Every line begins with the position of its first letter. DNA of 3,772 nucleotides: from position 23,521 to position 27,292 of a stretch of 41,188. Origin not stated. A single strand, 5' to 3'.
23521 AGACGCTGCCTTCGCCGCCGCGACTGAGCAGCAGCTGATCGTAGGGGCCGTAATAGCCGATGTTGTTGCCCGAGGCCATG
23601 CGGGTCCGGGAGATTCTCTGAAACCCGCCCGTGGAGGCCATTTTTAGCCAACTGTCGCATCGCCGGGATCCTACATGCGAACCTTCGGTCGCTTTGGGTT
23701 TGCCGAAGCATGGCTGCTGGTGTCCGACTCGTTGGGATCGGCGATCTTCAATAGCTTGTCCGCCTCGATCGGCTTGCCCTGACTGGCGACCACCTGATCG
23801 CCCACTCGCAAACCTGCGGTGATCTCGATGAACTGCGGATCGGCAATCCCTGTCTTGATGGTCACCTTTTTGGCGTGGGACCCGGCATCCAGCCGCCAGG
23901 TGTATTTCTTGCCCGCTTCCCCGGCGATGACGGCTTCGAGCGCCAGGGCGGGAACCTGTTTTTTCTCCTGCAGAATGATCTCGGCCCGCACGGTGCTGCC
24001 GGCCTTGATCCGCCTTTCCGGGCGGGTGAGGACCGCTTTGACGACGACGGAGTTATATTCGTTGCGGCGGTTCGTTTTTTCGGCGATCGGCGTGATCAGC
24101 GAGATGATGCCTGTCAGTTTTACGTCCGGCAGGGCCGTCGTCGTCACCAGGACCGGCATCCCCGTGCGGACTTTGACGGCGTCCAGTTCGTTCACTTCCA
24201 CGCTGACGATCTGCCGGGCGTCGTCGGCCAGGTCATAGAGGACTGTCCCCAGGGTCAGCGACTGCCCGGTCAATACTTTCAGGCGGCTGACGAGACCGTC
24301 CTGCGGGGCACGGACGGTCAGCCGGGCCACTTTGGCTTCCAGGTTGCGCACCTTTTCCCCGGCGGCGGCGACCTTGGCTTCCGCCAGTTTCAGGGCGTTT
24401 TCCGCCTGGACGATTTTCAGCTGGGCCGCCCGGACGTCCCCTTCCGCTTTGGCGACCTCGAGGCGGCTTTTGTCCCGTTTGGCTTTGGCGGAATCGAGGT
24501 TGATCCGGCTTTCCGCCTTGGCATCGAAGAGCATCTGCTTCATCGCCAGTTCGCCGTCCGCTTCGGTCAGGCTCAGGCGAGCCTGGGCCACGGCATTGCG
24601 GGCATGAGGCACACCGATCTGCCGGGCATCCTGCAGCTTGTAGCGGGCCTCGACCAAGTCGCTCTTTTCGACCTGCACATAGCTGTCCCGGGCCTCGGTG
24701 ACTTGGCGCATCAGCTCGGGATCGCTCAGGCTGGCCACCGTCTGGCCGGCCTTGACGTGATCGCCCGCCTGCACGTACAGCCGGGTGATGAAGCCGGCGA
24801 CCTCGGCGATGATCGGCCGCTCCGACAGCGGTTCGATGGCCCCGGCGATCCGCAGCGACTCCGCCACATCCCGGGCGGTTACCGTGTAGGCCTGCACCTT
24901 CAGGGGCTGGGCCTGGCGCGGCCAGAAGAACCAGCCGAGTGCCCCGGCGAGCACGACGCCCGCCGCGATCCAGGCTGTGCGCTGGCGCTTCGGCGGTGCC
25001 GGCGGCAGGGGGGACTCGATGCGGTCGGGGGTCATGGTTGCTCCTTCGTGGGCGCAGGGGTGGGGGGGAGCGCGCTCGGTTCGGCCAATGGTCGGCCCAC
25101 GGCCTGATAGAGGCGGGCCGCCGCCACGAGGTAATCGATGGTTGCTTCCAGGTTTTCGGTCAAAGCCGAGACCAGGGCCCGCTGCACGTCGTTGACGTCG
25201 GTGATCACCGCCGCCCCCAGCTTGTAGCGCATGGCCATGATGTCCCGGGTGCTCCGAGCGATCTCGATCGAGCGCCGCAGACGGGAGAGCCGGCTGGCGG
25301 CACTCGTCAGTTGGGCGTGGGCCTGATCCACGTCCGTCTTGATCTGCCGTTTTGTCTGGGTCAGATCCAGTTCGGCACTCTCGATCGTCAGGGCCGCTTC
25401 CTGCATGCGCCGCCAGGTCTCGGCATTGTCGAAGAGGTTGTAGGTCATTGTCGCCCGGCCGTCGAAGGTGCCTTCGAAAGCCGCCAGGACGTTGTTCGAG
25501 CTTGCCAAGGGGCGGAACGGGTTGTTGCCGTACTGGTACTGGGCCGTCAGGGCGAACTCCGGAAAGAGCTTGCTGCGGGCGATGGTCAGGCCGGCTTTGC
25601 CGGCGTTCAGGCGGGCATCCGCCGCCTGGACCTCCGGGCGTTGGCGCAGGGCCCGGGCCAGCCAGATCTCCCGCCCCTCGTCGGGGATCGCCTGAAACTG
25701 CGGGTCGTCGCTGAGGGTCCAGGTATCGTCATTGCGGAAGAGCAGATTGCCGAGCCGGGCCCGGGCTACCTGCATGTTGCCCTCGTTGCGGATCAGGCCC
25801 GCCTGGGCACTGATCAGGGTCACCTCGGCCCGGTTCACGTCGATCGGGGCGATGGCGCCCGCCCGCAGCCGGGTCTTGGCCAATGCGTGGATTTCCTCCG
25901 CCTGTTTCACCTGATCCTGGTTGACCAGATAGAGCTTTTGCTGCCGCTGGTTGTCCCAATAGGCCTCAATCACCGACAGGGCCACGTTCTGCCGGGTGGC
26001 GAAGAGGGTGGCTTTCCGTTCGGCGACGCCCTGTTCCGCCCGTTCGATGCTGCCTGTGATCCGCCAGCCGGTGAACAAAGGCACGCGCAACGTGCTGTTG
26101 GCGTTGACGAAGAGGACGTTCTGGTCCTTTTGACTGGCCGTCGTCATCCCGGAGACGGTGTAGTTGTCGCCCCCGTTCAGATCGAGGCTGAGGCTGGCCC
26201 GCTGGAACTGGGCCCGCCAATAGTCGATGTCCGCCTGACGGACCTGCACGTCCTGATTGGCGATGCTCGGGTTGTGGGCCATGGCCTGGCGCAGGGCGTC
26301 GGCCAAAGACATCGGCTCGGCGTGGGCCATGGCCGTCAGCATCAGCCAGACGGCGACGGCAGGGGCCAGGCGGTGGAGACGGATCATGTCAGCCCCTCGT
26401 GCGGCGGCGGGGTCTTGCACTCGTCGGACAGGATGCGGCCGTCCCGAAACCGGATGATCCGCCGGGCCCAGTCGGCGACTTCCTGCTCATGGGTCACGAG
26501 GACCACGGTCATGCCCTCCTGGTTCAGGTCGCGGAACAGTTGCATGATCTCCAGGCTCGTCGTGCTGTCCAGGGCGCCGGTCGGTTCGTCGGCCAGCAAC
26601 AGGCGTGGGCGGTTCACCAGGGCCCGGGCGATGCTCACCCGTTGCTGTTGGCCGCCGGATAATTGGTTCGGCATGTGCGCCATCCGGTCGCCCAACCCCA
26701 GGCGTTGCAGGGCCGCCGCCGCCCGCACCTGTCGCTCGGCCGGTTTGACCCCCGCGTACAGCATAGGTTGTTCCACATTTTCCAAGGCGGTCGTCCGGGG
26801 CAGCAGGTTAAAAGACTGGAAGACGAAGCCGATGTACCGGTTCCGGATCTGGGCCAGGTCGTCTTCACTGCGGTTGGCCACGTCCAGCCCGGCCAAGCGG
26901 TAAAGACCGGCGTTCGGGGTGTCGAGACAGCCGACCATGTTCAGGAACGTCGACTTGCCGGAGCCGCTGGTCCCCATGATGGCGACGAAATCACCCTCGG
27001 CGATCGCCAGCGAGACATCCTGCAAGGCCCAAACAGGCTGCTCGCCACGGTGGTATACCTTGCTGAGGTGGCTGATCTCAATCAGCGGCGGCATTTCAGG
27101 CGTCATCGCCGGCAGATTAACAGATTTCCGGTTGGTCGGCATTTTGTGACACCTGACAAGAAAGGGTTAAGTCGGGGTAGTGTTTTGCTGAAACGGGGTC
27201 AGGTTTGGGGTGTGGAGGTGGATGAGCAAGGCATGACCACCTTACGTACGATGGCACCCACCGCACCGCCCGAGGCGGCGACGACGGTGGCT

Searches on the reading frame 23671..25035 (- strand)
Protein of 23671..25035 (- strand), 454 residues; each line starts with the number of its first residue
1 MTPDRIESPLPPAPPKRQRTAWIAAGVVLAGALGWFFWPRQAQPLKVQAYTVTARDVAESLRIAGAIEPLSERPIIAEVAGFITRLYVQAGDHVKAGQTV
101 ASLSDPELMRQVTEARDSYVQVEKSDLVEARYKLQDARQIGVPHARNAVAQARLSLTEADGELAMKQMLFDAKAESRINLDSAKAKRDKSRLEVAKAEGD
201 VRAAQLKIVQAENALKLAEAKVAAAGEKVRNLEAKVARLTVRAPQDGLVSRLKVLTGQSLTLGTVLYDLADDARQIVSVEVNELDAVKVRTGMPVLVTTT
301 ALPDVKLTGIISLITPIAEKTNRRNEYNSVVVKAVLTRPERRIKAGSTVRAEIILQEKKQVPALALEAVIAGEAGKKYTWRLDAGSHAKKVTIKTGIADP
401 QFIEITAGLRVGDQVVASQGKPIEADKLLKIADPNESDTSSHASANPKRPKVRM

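Call 3: search_protein_families(library=ncbifam, proteins=[window:23671-25035:-], max_evalue=0.01)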
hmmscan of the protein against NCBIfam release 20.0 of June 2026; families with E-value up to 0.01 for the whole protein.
window:23671-25035:- (454 aa): 29 families (the best 25 are shown)
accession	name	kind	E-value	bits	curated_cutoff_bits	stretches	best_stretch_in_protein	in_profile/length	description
TIGR01730.1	RND_mfp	subfamily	1e-40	139.7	94.9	3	204-418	100-308/322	efflux RND transporter periplasmic adaptor subunit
NF008606.0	PRK11578.1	equivalog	2.6e-21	76.2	342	1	17-424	6-369/371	macrolide transporter subunit MacA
NF002939.0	PRK03598.1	equivalog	1.1e-20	74.1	393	1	78-325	50-291/332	secretion protein HlyD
TIGR00998.1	8a0101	subfamily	2.5e-20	72.7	390.8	1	73-315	43-282/334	EmrA/EmrK family multidrug efflux transporter periplasmic adaptor subunit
TIGR00999.1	8a0102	subfamily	7.2e-18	64.7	319.3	1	207-418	59-265/271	CzcB/NccB family metal efflux transporter periplasmic adaptor subunit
TIGR02971.1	heterocyst_DevB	subfamily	5.2e-16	59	129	1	83-320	27-284/327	ABC exporter membrane fusion protein, DevB family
TIGR03794.1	NHLM_micro_HlyD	equivalog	3.1e-14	52.7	156.2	1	74-301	60-320/421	NHLP bacteriocin system secretion protein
NF007785.0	PRK10476.1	equivalog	3.5e-14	52.4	376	1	75-311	51-281/347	multidrug transporter subunit MdtN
NF038010.1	ABC_adapt_DarC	equivalog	7.3e-13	48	450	1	48-423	48-408/417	darobactin export ABC transporter periplasmic adaptor subunit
TIGR01843.1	type_I_hlyD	subfamily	3.4e-10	39.5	208.65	2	173-315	204-349/422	HlyD family type I secretion periplasmic adaptor subunit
NF011715.0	PRK15136.1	equivalog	2.2e-09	36.5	563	1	75-309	64-287/390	multidrug efflux MFS transporter periplasmic adaptor subunit EmrA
NF045680.1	DiMtlExpIhpB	equivalog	6.8e-08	31.9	450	1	270-419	169-310/326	divalent metal ion exporter adaptor subunit IhpB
NF007850.1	PRK10559.1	equivalog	1.1e-06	28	400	1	171-305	82-214/303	p-hydroxybenzoic acid efflux pump subunit AaeA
NF004547.1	PRK05889.1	equivalog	3.8e-06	27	75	1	72-103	39-70/71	biotin/lipoyl-binding carrier protein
NF008589.1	PRK11556.1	equivalog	3.8e-06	26.1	391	1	349-417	306-373/392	MdtA/MuxA family multidrug efflux RND transporter periplasmic adaptor subunit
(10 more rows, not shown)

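Call 4: search_protein_families(library=pfam, proteins=[window:23671-25035:-], max_evalue=0.01)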
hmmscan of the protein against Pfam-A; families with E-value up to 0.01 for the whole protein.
window:23671-25035:- (454 aa): 4 families
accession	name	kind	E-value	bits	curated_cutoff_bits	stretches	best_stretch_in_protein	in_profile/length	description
PF16576.10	HlyD_D23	-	1.2e-21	77.4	30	1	74-324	21-194/214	Barrel-sandwich domain of CusB or HlyD membrane-fusion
PF13437.12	HlyD_3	-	9.2e-14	52.5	22.2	1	240-326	1-86/106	HlyD family secretion protein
PF00364.28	Biotin_lipoyl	-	1.2e-07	31.9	22.1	0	80-103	14-36/73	Biotin-requiring enzyme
PF13533.13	Biotin_lipoyl_2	-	1e-06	28.8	29.8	1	78-102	6-30/32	Biotin-lipoyl like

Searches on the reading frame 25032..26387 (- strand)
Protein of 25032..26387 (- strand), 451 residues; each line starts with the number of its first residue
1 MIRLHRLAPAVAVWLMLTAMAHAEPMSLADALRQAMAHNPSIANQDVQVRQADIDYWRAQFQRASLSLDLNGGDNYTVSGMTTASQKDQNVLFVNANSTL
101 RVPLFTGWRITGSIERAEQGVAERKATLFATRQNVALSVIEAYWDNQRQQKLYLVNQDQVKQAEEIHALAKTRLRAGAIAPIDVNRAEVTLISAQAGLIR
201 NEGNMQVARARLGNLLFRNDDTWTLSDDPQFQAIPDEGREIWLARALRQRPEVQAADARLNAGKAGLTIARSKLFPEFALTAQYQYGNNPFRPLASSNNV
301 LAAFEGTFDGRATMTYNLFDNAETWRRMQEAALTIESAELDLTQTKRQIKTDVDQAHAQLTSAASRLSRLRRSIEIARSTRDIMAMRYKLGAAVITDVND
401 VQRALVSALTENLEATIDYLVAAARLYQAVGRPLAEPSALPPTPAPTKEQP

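Call 3: search_protein_families(library=ncbifam, proteins=[window:25032-26387:-], max_evalue=0.01)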
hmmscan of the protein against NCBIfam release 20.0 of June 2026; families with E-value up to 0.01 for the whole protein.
window:25032-26387:- (451 aa): 10 families
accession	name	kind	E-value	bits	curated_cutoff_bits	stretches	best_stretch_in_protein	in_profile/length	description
TIGR01844.1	type_I_sec_TolC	subfamily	3.5e-44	151.5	225.15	1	25-432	2-399/414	TolC family outer membrane protein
TIGR01845.1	outer_NodT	subfamily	1.1e-26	93.7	210.05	1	28-431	59-458/460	efflux transporter outer membrane subunit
NF052390.1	efflux_OMP_AbuO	equivalog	1.7e-25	89.7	700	1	99-432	105-432/447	multidrug efflux outer membrane protein AbuO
NF007002.0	PRK09465.1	equivalog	3.6e-12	45.6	495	1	17-431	17-424/460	outer membrane channel protein TolC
NF033143.1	efflux_OM_AdeK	equivalog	2.8e-08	32.9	900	1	148-431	182-459/480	multidrug efflux RND transporter AdeIJK outer membrane channel subunit AdeK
NF033142.1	efflux_OM_AdeC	exception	8e-07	28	975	1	138-431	170-459/465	multidrug efflux RND transporter AdeABC outer membrane channel subunit AdeC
NF045679.1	DiMtlExpIhpA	equivalog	1.6e-06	27.1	650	1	11-435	16-417/424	divalent metal ion exporter subunit IhpA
NF047721.1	ToxDrgExpTdeA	equivalog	1.7e-06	27.2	550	1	30-397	61-416/455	toxin/drug exporter TdeA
NF008524.1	PRK11459.1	equivalog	2.3e-05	23.4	650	1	121-416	170-455/478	multidrug resistance outer membrane protein MdtQ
NF007347.1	PRK09837.1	subfamily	0.00013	21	598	1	41-431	72-456/461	Cu(I)/Ag(I) efflux RND transporter outer membrane protein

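Call 4: search_protein_families(library=pfam, proteins=[window:25032-26387:-], max_evalue=0.01)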
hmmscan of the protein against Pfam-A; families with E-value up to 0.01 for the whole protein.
window:25032-26387:- (451 aa): 2 families
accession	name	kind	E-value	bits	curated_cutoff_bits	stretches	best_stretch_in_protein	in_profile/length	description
PF02321.23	OEP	-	2.8e-54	184.2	22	2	242-431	4-187/187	Outer membrane efflux protein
PF20270.3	CATRA-C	-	0.0079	17.4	24.6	1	335-425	50-135/137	CASPASE and TPR Repeat-Associated C-terminal domain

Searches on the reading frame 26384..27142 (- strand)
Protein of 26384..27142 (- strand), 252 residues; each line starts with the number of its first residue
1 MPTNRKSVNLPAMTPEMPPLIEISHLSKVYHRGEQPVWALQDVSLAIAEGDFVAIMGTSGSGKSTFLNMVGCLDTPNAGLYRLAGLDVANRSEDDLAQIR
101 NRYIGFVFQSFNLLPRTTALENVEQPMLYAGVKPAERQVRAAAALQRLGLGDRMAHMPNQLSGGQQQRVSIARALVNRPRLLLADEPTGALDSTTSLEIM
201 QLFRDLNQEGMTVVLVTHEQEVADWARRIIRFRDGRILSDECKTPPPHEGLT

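Call 3: search_protein_families(library=ncbifam, proteins=[window:26384-27142:-], max_evalue=0.01)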
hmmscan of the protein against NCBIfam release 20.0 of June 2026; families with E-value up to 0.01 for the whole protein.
window:26384-27142:- (252 aa): 190 families (the best 25 are shown)
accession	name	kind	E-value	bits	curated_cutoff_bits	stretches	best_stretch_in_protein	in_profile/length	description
NF007826.0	PRK10535.1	equivalog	1.4e-83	281.3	966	1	17-242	1-226/648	macrolide ABC transporter ATP-binding protein/permease MacB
NF038007.1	ABC_ATP_DarD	equivalog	2.3e-68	229.9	375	1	21-237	2-218/218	darobactin export ABC transporter ATP-binding protein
TIGR02211.1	LolD_lipo_ex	equivalog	8.4e-65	218.4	307.75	1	20-237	1-219/221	lipoprotein-releasing ABC transporter ATP-binding protein LolD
TIGR02673.1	FtsE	equivalog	3.5e-64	216.4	264.85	1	21-235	2-213/214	cell division ATP-binding protein FtsE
NF007879.0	PRK10584.1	equivalog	4.3e-61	206.6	336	1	20-237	6-224/228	putative ABC transporter ATP-binding protein YbbA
TIGR02982.1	heterocyst_DevA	subfamily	2.2e-60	204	295.8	1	21-237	2-219/220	ABC exporter ATP-binding subunit, DevA family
NF008639.0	PRK11629.1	equivalog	5.2e-60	202.8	360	1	19-238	5-225/234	lipoprotein-releasing ABC transporter ATP-binding protein LolD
TIGR03608.1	L_ocin_972_ABC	subfamily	7.9e-56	188.8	254.85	1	38-231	12-205/206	putative bacteriocin export ABC transporter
TIGR02315.1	ABC_phnC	equivalog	1.1e-53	182.1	266.1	1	20-241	1-228/243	phosphonate ABC transporter ATP-binding protein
NF007027.0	PRK09493.1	equivalog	2.2e-53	181.1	379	1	21-240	2-217/240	glutamine ABC transporter ATP-binding protein GlnQ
TIGR03005.1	ectoine_ehuA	equivalog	2.1e-48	164.8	345.4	1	36-239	12-227/252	ectoine/hydroxyectoine ABC transporter ATP-binding protein EhuA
TIGR02314.1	ABC_MetN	equivalog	2.6e-48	164.8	499.7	1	20-223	1-204/343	methionine ABC transporter ATP-binding protein MetN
NF008428.0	PRK11264.1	equivalog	1.7e-47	161.8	406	1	21-239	4-224/250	L-cystine ABC transporter ATP-binding protein TcyN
TIGR01186.1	proV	subfamily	2.4e-47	161.8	326.6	1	39-238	8-209/363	betaine/proline/choline family ABC transporter ATP-binding protein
TIGR03265.1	PhnT2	equivalog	2.5e-45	155.3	457.7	1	21-237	5-213/353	putative 2-aminoethylphosphonate ABC transporter ATP-binding protein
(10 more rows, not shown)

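Call 4: search_protein_families(library=pfam, proteins=[window:26384-27142:-], max_evalue=0.01)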
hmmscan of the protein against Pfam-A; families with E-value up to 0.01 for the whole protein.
window:26384-27142:- (252 aa): 6 families
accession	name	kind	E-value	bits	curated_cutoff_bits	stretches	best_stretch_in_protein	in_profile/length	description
PF00005.33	ABC_tran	-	1e-32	114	25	1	40-188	1-136/137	ABC transporter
PF02463.25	SMC_N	-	3.7e-05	23.7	40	0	158-232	134-211/220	RecF/RecN/SMC N terminal domain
PF13555.12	AAA_29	-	0.0013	18.9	27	1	44-68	16-40/61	P-loop containing region of AAA domain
PF13481.12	AAA_25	-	0.0014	18.7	27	0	46-67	29-50/195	AAA domain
PF20703.3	nSTAND1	-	0.0046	17.1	27.1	0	43-68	26-51/379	Novel STAND NTPase 1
PF13304.12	AAA_21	-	0.0073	16.8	27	0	174-222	251-302/304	AAA domain, putative AbiEii toxin, Type IV TA system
